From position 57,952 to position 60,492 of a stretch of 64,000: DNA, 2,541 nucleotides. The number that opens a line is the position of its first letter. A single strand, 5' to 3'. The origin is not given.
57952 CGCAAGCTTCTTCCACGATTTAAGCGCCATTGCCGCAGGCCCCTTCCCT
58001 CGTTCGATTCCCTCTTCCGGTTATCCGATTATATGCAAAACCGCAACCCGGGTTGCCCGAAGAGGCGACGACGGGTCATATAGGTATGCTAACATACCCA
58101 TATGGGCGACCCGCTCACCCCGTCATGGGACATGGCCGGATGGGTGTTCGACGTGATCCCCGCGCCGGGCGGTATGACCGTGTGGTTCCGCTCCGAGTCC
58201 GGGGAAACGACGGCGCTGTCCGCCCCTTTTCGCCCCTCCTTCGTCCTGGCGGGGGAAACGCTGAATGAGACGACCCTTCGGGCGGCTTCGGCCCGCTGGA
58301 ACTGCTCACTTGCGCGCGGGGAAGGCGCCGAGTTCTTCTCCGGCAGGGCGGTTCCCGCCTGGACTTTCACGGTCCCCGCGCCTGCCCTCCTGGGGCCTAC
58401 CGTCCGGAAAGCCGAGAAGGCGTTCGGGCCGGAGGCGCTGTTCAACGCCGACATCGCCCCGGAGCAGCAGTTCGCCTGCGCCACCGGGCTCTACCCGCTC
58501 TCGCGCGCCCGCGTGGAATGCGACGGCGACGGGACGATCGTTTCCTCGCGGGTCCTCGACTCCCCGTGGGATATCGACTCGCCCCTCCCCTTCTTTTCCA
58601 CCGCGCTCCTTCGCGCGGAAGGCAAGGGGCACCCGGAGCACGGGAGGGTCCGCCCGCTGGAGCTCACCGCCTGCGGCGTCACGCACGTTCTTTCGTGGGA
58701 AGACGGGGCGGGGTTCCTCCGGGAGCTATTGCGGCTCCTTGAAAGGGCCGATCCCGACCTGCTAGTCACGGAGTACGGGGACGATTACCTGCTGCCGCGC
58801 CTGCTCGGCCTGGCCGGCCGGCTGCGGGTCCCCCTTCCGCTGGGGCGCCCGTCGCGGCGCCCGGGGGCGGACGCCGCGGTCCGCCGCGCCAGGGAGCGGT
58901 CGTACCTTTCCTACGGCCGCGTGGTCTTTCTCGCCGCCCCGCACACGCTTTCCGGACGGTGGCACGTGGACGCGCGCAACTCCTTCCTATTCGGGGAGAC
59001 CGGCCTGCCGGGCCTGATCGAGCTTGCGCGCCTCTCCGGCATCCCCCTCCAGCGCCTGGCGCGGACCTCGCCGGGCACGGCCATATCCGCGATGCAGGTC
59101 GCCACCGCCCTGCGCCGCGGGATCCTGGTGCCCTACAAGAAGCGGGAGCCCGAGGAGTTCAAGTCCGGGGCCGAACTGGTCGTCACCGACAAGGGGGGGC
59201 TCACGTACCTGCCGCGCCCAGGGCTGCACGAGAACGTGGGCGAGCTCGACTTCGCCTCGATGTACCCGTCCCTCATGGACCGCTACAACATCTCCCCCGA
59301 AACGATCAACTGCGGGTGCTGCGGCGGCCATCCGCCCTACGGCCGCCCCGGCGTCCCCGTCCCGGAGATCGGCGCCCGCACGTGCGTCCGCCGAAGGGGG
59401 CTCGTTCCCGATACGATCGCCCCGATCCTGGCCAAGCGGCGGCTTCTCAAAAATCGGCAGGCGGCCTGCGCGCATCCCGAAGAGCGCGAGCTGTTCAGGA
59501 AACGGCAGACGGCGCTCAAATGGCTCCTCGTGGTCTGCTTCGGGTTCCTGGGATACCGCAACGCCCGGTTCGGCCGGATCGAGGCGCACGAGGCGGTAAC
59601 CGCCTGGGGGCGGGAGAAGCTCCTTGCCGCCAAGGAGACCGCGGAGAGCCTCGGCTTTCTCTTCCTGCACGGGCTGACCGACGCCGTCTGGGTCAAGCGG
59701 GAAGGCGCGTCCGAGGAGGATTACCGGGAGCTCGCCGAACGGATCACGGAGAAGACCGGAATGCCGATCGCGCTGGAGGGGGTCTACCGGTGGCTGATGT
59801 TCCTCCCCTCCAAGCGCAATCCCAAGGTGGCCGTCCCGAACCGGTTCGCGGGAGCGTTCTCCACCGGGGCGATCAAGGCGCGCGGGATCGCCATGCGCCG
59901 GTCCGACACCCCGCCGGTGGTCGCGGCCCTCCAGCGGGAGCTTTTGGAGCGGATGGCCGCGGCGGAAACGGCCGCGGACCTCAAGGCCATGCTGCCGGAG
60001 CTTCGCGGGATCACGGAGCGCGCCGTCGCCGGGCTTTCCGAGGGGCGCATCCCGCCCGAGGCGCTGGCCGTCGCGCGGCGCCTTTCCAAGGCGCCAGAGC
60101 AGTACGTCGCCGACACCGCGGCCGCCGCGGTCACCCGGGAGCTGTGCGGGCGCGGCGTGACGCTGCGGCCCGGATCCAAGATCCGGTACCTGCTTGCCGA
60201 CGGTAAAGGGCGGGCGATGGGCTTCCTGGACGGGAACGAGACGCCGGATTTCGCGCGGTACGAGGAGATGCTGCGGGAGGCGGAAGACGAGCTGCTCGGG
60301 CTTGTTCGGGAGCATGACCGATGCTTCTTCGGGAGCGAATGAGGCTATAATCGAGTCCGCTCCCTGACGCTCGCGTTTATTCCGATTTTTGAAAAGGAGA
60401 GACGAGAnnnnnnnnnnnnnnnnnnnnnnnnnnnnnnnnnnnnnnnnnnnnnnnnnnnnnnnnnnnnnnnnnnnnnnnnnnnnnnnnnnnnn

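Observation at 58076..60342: A Pol II-like family-B polymerase with degenerate exonuclease and catalytic motifs, apparently under a LexA-type operator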

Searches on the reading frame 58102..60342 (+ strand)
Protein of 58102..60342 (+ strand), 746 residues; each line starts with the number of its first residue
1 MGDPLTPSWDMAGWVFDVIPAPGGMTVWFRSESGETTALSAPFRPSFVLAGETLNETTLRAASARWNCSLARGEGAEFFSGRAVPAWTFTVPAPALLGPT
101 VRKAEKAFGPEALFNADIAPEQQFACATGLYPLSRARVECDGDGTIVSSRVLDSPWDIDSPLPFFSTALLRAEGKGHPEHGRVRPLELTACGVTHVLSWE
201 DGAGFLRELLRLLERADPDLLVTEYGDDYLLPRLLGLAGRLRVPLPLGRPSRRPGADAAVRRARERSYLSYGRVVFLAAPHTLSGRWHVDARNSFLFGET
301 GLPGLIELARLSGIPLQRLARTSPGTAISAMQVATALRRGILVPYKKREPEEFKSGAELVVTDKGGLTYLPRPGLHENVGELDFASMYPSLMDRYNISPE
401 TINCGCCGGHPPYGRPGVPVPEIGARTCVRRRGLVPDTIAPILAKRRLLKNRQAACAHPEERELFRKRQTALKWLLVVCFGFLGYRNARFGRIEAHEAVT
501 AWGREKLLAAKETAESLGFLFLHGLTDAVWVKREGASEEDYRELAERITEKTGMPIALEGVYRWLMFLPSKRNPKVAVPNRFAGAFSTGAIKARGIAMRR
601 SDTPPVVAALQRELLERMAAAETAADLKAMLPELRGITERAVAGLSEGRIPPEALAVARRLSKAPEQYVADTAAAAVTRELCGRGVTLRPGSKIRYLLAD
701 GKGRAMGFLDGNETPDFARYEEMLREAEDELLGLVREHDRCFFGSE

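Call 5: search_protein_families(library=pfam, proteins=[window:58102-60342:+], max_evalue=0.01)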
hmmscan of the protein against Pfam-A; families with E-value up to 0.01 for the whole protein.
window:58102-60342:+ (746 aa): 1 family
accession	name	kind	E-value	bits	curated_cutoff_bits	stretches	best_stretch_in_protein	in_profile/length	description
PF00136.26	DNA_pol_B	-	1.4e-30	106.9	23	1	327-702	14-411/453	DNA polymerase family B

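Call 6: search_protein_families(library=ncbifam, proteins=[window:58102-60342:+], max_evalue=0.01)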
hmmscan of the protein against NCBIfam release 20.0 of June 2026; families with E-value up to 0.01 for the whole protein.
window:58102-60342:+ (746 aa): 9 families
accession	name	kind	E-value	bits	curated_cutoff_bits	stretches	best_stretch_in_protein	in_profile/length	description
NF004416.0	PRK05761.1-2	equivalog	4.8e-116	388.7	516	2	431-736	362-650/665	type B DNA-directed DNA polymerase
NF004418.0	PRK05761.1-4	subfamily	4.6e-97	325.9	692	1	206-706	171-660/717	type B DNA-directed DNA polymerase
NF004417.0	PRK05761.1-3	equivalog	6.7e-43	146.8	780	1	305-698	423-806/858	DNA-directed DNA polymerase I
NF004419.0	PRK05761.1-5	equivalog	6e-32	110.5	1285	1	305-699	490-876/932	DNA-directed DNA polymerase I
TIGR00592.1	pol2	superfamily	2.3e-27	95.5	239.95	1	364-703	801-1134/1176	DNA polymerase (pol2)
NF004415.0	PRK05761.1-1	equivalog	5.3e-18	64.3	1289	1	305-673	432-793/883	DNA-directed DNA polymerase I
NF004421.0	PRK05762.1-2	equivalog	2.1e-16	59.4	570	1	309-698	368-744/795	DNA polymerase II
NF004422.0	PRK05762.1-4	equivalog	3.7e-10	38.8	1103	1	363-625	403-669/789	DNA polymerase II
NF004420.0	PRK05762.1-1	equivalog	9.1e-07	27.9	1435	1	363-549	399-570/783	DNA polymerase II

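Call 7: search_solved_structures(query=window:58102-60342:+, max_evalue=0.001, show_alignments=3)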
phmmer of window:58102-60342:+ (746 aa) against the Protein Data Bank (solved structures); distinct sequences matched with E-value up to 0.001: 63 (the best 60 are shown).
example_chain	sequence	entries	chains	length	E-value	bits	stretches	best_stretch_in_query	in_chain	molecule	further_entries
4fm2_A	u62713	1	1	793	3.7e-50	174.3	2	290-704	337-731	DNA polymerase 1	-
4flt_A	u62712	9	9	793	4.9e-50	173.9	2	290-704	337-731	DNA polymerase 1 | Pyrococcus abyssi B family DNA polymerase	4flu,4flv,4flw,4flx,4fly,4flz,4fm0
8s84_A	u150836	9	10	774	3.3e-49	171.1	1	289-705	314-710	DNA polymerase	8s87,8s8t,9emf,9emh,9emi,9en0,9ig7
6wya_A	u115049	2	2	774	1.7e-48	168.8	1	289-706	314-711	DNA polymerase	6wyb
4k8z_A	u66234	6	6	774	4.7e-48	167.3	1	289-705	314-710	DNA polymerase | DNA polymerase,DNA polymerase,DNA polymerase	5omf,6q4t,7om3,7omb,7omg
1wns_A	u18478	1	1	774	4.7e-48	167.3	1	289-705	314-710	DNA POLYMERASE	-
1wn7_A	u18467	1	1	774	9.6e-48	166.3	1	289-705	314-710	Family B DNA Polymerase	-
2jgu_A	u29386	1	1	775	2.2e-47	165.1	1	290-704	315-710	DNA POLYMERASE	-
5h12_A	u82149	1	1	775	2.7e-47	164.8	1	290-703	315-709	Deep Vent DNA Polymerase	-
3a2f_A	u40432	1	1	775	2.8e-47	164.8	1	290-704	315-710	DNA polymerase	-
5vu5_A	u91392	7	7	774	6e-47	163.7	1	289-705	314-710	DNA polymerase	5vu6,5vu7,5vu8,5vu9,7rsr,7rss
7rsu_A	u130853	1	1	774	1.2e-46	162.6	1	289-705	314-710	DNA polymerase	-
7tqw_A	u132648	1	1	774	1.2e-46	162.6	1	289-705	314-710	DNA polymerase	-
9oax_A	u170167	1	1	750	3.5e-46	161.1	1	290-705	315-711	5-270, TNA polymerase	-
9oat_A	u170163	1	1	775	4e-46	160.9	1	290-705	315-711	5-270, TNA polymerase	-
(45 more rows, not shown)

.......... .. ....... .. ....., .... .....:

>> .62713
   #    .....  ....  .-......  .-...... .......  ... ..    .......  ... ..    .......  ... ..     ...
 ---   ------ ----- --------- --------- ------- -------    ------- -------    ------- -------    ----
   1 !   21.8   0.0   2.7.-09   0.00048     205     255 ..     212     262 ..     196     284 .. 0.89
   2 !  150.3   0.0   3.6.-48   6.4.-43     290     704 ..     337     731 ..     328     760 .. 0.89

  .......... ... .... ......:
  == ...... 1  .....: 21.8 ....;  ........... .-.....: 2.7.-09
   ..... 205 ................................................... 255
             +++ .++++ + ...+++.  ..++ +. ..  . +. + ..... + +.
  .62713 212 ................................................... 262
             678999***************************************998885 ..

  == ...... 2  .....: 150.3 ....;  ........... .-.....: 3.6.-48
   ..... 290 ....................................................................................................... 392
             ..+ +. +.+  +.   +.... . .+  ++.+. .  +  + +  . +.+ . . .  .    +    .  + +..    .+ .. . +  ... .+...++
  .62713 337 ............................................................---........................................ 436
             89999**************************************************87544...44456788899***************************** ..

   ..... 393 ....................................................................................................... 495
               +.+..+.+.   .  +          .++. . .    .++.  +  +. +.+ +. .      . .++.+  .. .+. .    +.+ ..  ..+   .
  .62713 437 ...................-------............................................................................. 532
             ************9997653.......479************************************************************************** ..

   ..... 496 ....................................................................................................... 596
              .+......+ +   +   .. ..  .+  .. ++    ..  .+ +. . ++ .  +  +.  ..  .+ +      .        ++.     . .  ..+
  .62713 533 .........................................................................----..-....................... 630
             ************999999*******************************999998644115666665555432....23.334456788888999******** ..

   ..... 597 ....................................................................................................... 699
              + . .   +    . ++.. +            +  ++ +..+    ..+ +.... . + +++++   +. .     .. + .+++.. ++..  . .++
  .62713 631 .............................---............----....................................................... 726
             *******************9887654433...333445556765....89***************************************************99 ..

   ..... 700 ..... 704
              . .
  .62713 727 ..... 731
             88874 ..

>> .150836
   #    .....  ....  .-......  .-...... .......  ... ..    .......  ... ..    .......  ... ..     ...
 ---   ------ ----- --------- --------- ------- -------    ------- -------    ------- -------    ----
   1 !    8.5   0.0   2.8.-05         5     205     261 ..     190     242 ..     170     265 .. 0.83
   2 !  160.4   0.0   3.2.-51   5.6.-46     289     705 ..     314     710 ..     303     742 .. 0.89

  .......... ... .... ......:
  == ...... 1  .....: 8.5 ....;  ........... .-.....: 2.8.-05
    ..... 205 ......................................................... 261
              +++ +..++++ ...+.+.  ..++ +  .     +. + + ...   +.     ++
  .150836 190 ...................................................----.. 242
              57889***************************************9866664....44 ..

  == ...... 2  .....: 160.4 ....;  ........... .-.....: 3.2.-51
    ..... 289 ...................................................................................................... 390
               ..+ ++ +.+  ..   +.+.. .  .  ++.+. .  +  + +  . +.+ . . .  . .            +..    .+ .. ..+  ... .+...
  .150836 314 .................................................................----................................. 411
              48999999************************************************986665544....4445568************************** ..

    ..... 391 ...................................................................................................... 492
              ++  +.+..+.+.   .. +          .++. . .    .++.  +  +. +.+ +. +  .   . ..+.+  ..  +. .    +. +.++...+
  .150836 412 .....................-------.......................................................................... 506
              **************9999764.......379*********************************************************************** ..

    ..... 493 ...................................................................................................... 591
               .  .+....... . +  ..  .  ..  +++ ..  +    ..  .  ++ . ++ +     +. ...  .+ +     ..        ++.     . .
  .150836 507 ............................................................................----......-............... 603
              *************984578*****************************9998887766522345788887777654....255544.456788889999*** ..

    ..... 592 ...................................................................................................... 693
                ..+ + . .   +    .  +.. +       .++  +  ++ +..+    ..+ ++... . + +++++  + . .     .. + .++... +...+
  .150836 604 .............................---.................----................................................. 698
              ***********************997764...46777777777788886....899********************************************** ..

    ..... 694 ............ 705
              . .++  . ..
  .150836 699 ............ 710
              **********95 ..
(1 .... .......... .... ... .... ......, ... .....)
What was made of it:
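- On PolB2 / bacterial G2 group of family-B DNA polymerases: PDB: Thermococcales PolB at 4e-50, Pol II at 3e-7 (call 7).
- PDB sequence search: archaeal PolB at 4e-50, Pol II at 3e-7 (call 7). Similarity to Pol II is marginal (calls 6, 7).
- Tried and rejected: Pol II orthology: rejected on scores (calls 6, 7).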

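Call 8: find_homologous_proteins(query=window:58102-60342:+)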
Query window:58102-60342:+ (746 aa): 4413 proteins with E <= 0.001 among 8000 candidates; the best 120 are listed.
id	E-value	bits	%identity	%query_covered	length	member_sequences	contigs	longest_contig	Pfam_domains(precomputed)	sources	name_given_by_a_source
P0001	0.0e+0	1618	97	99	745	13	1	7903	PF00136.27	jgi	-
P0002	0.0e+0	1466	89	97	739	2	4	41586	PF00136.27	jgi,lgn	jgi:DNA polymerase-2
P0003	0.0e+0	1451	88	96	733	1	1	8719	PF00136.27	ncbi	-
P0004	0.0e+0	1450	88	97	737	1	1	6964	PF00136.27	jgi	jgi:DNA polymerase-2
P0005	0.0e+0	1444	88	95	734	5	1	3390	PF00136.27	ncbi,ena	ncbi:MAG: DNA polymerase domain-containing protein [Candidatus Deferrimicrobiota bacterium]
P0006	0.0e+0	1431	87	95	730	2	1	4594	PF00136.27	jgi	jgi:DNA polymerase-2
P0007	0.0e+0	1405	85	99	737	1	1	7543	PF00136.27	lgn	-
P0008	0.0e+0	1402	85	97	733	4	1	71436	PF00136.27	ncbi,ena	-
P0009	0.0e+0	1393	86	95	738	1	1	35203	PF00136.27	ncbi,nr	ncbi:MAG: hypothetical protein HY896_08085 [Deltaproteobacteria bacterium]|nr:hypothetical protein [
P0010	0.0e+0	1392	85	97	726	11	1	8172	PF00136.27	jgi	jgi:DNA polymerase-2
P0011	0.0e+0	1350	81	97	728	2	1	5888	PF00136.27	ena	-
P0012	0.0e+0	1348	81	97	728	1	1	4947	PF00136.27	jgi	jgi:DNA polymerase-2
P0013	0.0e+0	1348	81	97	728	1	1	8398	PF00136.27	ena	-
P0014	0.0e+0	1348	82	97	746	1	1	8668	PF00136.27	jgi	jgi:DNA polymerase-2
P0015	0.0e+0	1340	81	97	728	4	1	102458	PF00136.27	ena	-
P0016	0.0e+0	1332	82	97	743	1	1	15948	PF00136.27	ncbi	-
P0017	0.0e+0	1322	81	97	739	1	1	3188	PF00136.27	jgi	jgi:DNA polymerase-2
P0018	0.0e+0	1321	81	97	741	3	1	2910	PF00136.27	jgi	jgi:DNA polymerase-2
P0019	0.0e+0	1315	80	96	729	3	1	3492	PF00136.27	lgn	-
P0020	0.0e+0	1315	80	97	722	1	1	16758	PF00136.27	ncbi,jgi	jgi:DNA polymerase-2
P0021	0.0e+0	1314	79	98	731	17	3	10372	PF00136.27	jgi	jgi:DNA polymerase-2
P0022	0.0e+0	1307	80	97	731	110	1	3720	PF00136.27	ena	-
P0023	0.0e+0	1304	81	97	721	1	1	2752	PF00136.27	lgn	-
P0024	0.0e+0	1293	80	97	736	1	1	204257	PF00136.27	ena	-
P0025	0.0e+0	1287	80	97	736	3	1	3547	PF00136.27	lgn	-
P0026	0.0e+0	1276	77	98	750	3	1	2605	PF00136.27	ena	-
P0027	0.0e+0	1275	78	97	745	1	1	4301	PF00136.27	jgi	jgi:DNA polymerase II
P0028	0.0e+0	1273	79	98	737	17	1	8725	PF00136.27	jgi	-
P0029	0.0e+0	1273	78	98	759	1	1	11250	PF00136.27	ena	-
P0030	0.0e+0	1270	77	97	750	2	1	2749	PF00136.27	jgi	-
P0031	0.0e+0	1270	77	97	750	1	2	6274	PF00136.27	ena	-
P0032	0.0e+0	1267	77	97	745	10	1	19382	PF00136.27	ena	-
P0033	0.0e+0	1265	77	97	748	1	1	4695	PF00136.27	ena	-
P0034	0.0e+0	1264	77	97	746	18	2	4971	PF00136.27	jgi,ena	-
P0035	0.0e+0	1263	77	97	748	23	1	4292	PF00136.27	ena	-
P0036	0.0e+0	1263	78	98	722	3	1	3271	PF00136.27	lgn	-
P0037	0.0e+0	1261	77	97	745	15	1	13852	PF00136.27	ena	-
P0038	0.0e+0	1260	76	97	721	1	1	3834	PF00136.27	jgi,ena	-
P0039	0.0e+0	1260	77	97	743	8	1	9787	PF00136.27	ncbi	-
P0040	0.0e+0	1257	78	97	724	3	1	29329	PF00136.27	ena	-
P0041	0.0e+0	1257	78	98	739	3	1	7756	PF00136.27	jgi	-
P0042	0.0e+0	1257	78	97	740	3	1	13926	PF00136.27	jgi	-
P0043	0.0e+0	1255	77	97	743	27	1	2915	PF00136.27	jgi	jgi:DNA polymerase-2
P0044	0.0e+0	1255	76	98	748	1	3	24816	PF00136.27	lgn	-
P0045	0.0e+0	1253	77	97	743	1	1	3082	PF00136.27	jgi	jgi:DNA polymerase-2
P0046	0.0e+0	1243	76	97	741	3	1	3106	PF00136.27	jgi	jgi:DNA polymerase-2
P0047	0.0e+0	1241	77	97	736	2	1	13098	PF00136.27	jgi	jgi:DNA polymerase II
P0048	0.0e+0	1241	77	97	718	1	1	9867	PF00136.27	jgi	-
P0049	0.0e+0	1241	76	97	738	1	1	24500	PF00136.27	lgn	-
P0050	0.0e+0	1240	77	97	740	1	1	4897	PF00136.27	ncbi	-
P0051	0.0e+0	1239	76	98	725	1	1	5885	PF00136.27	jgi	-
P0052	0.0e+0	1237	77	97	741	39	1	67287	PF00136.27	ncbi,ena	-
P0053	0.0e+0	1236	77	97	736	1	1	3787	PF00136.27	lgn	-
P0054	0.0e+0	1235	77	97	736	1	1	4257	PF00136.27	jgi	jgi:DNA polymerase-2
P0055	0.0e+0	1235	78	97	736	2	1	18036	PF00136.27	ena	-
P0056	0.0e+0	1234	76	97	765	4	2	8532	PF00136.27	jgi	-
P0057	0.0e+0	1234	76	98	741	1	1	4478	PF00136.27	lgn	-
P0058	0.0e+0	1232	77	97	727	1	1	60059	PF00136.27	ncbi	-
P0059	0.0e+0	1232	76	97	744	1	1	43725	PF00136.27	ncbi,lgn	ncbi:MAG: hypothetical protein OHK0028_10680 [Deltaproteobacteria bacterium]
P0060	0.0e+0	1232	76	98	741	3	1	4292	PF00136.27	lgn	-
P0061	0.0e+0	1230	76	98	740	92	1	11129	PF00136.27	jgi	-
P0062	0.0e+0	1228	77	97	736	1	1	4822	PF00136.27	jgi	jgi:DNA polymerase II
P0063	0.0e+0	1228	76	97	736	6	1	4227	PF00136.27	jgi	-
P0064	0.0e+0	1227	77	96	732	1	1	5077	PF00136.27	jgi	jgi:DNA polymerase-2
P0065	0.0e+0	1227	77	96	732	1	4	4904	PF00136.27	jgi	jgi:DNA polymerase-2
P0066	0.0e+0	1226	77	96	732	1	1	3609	PF00136.27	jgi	jgi:DNA polymerase-2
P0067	0.0e+0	1226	77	97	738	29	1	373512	PF00136.27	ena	-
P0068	0.0e+0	1226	75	97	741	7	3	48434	PF00136.27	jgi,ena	-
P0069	0.0e+0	1226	76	97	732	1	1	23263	PF00136.27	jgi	jgi:DNA polymerase II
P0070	0.0e+0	1224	76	98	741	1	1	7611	PF00136.27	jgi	jgi:DNA polymerase-2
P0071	0.0e+0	1223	76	97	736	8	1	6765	PF00136.27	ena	-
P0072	0.0e+0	1221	76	97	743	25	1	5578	PF00136.27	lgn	-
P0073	0.0e+0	1216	76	97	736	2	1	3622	PF00136.27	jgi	jgi:DNA polymerase-2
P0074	0.0e+0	1215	76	97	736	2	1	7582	PF00136.27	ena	-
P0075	0.0e+0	1213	74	98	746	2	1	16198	PF00136.27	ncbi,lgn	-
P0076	0.0e+0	1205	75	97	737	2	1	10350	PF00136.27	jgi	jgi:DNA polymerase-2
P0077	0.0e+0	1204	74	97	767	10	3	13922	PF00136.27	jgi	jgi:DNA polymerase-2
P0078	0.0e+0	1200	74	97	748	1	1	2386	PF00136.27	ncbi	-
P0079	0.0e+0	1196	73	97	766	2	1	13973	PF00136.27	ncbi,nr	ncbi:MAG: hypothetical protein FIA93_02340 [Deltaproteobacteria bacterium]|nr:hypothetical protein [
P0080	0.0e+0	1192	73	97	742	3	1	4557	PF00136.27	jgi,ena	-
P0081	0.0e+0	1190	73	97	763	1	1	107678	PF00136.27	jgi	jgi:DNA polymerase-2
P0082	0.0e+0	1190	72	98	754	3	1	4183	PF00136.27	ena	-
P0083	0.0e+0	1177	73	97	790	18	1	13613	PF00136.27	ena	-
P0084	0.0e+0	1177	71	97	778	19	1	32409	PF00136.27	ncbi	ncbi:MAG: DNA polymerase domain-containing protein [Candidatus Deferrimicrobiaceae bacterium]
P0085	0.0e+0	1166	73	98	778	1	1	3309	PF00136.27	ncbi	-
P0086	0.0e+0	1164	72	99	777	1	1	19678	PF00136.27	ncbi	-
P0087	0.0e+0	1158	72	97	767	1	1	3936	PF00136.27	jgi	jgi:DNA polymerase-2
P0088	0.0e+0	1158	70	99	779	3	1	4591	PF00136.27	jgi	jgi:DNA polymerase-2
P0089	0.0e+0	1154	70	98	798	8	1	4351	PF00136.27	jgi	jgi:DNA polymerase-2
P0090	0.0e+0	1154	73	97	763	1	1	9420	PF00136.27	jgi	jgi:DNA polymerase-2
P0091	0.0e+0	1150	70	97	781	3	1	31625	PF00136.27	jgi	jgi:DNA polymerase-2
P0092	0.0e+0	1149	72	97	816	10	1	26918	PF00136.27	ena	-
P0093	0.0e+0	1148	71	97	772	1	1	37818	PF00136.27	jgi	jgi:DNA polymerase-2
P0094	0.0e+0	1148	72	97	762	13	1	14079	PF00136.27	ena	-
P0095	0.0e+0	1148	72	97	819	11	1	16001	PF00136.27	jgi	-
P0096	0.0e+0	1147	72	97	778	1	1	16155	PF00136.27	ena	-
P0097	0.0e+0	1146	70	98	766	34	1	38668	PF00136.27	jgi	-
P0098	0.0e+0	1146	72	97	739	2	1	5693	PF00136.27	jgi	jgi:DNA polymerase-2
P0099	0.0e+0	1144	70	97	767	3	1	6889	PF00136.27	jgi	jgi:DNA polymerase-2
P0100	0.0e+0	1144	71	96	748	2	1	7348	PF00136.27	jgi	jgi:DNA polymerase-2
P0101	0.0e+0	1144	71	97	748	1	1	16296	PF00136.27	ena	-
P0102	0.0e+0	1143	72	97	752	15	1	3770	PF00136.27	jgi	jgi:DNA polymerase-2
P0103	0.0e+0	1140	70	97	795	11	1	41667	PF00136.27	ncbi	-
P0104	0.0e+0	1134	71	98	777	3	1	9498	PF00136.27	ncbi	-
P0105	0.0e+0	1133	72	95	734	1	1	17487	PF00136.27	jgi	jgi:DNA polymerase elongation subunit (family B)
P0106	0.0e+0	1130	72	97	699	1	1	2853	PF00136.27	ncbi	ncbi:MAG TPA: DNA polymerase domain-containing protein [Candidatus Deferrimicrobium sp.]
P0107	0.0e+0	1127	68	97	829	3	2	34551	PF00136.27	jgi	jgi:DNA polymerase-2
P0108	0.0e+0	1125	70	98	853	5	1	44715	PF00136.27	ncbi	-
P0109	0.0e+0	1125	71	97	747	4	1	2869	PF00136.27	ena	-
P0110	0.0e+0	1123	68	97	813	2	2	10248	PF00136.27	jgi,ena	-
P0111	0.0e+0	1122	71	97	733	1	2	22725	PF00136.27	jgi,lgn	jgi:DNA polymerase-2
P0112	0.0e+0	1122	69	97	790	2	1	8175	PF00136.27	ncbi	ncbi:MAG: DNA polymerase domain-containing protein [Candidatus Deferrimicrobiaceae bacterium]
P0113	0.0e+0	1121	71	97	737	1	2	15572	PF00136.27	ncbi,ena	-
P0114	0.0e+0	1120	72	95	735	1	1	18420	PF00136.27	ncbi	-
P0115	0.0e+0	1118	69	97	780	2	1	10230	PF00136.27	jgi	-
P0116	0.0e+0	1115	69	95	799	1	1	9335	PF00136.27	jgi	-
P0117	0.0e+0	1115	68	97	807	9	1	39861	PF00136.27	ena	-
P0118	0.0e+0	1115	69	96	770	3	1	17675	PF00136.27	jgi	jgi:DNA polymerase-2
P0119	0.0e+0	1115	69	97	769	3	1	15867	PF00136.27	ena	-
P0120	0.0e+0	1112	70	97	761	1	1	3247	PF00136.27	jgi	jgi:DNA polymerase II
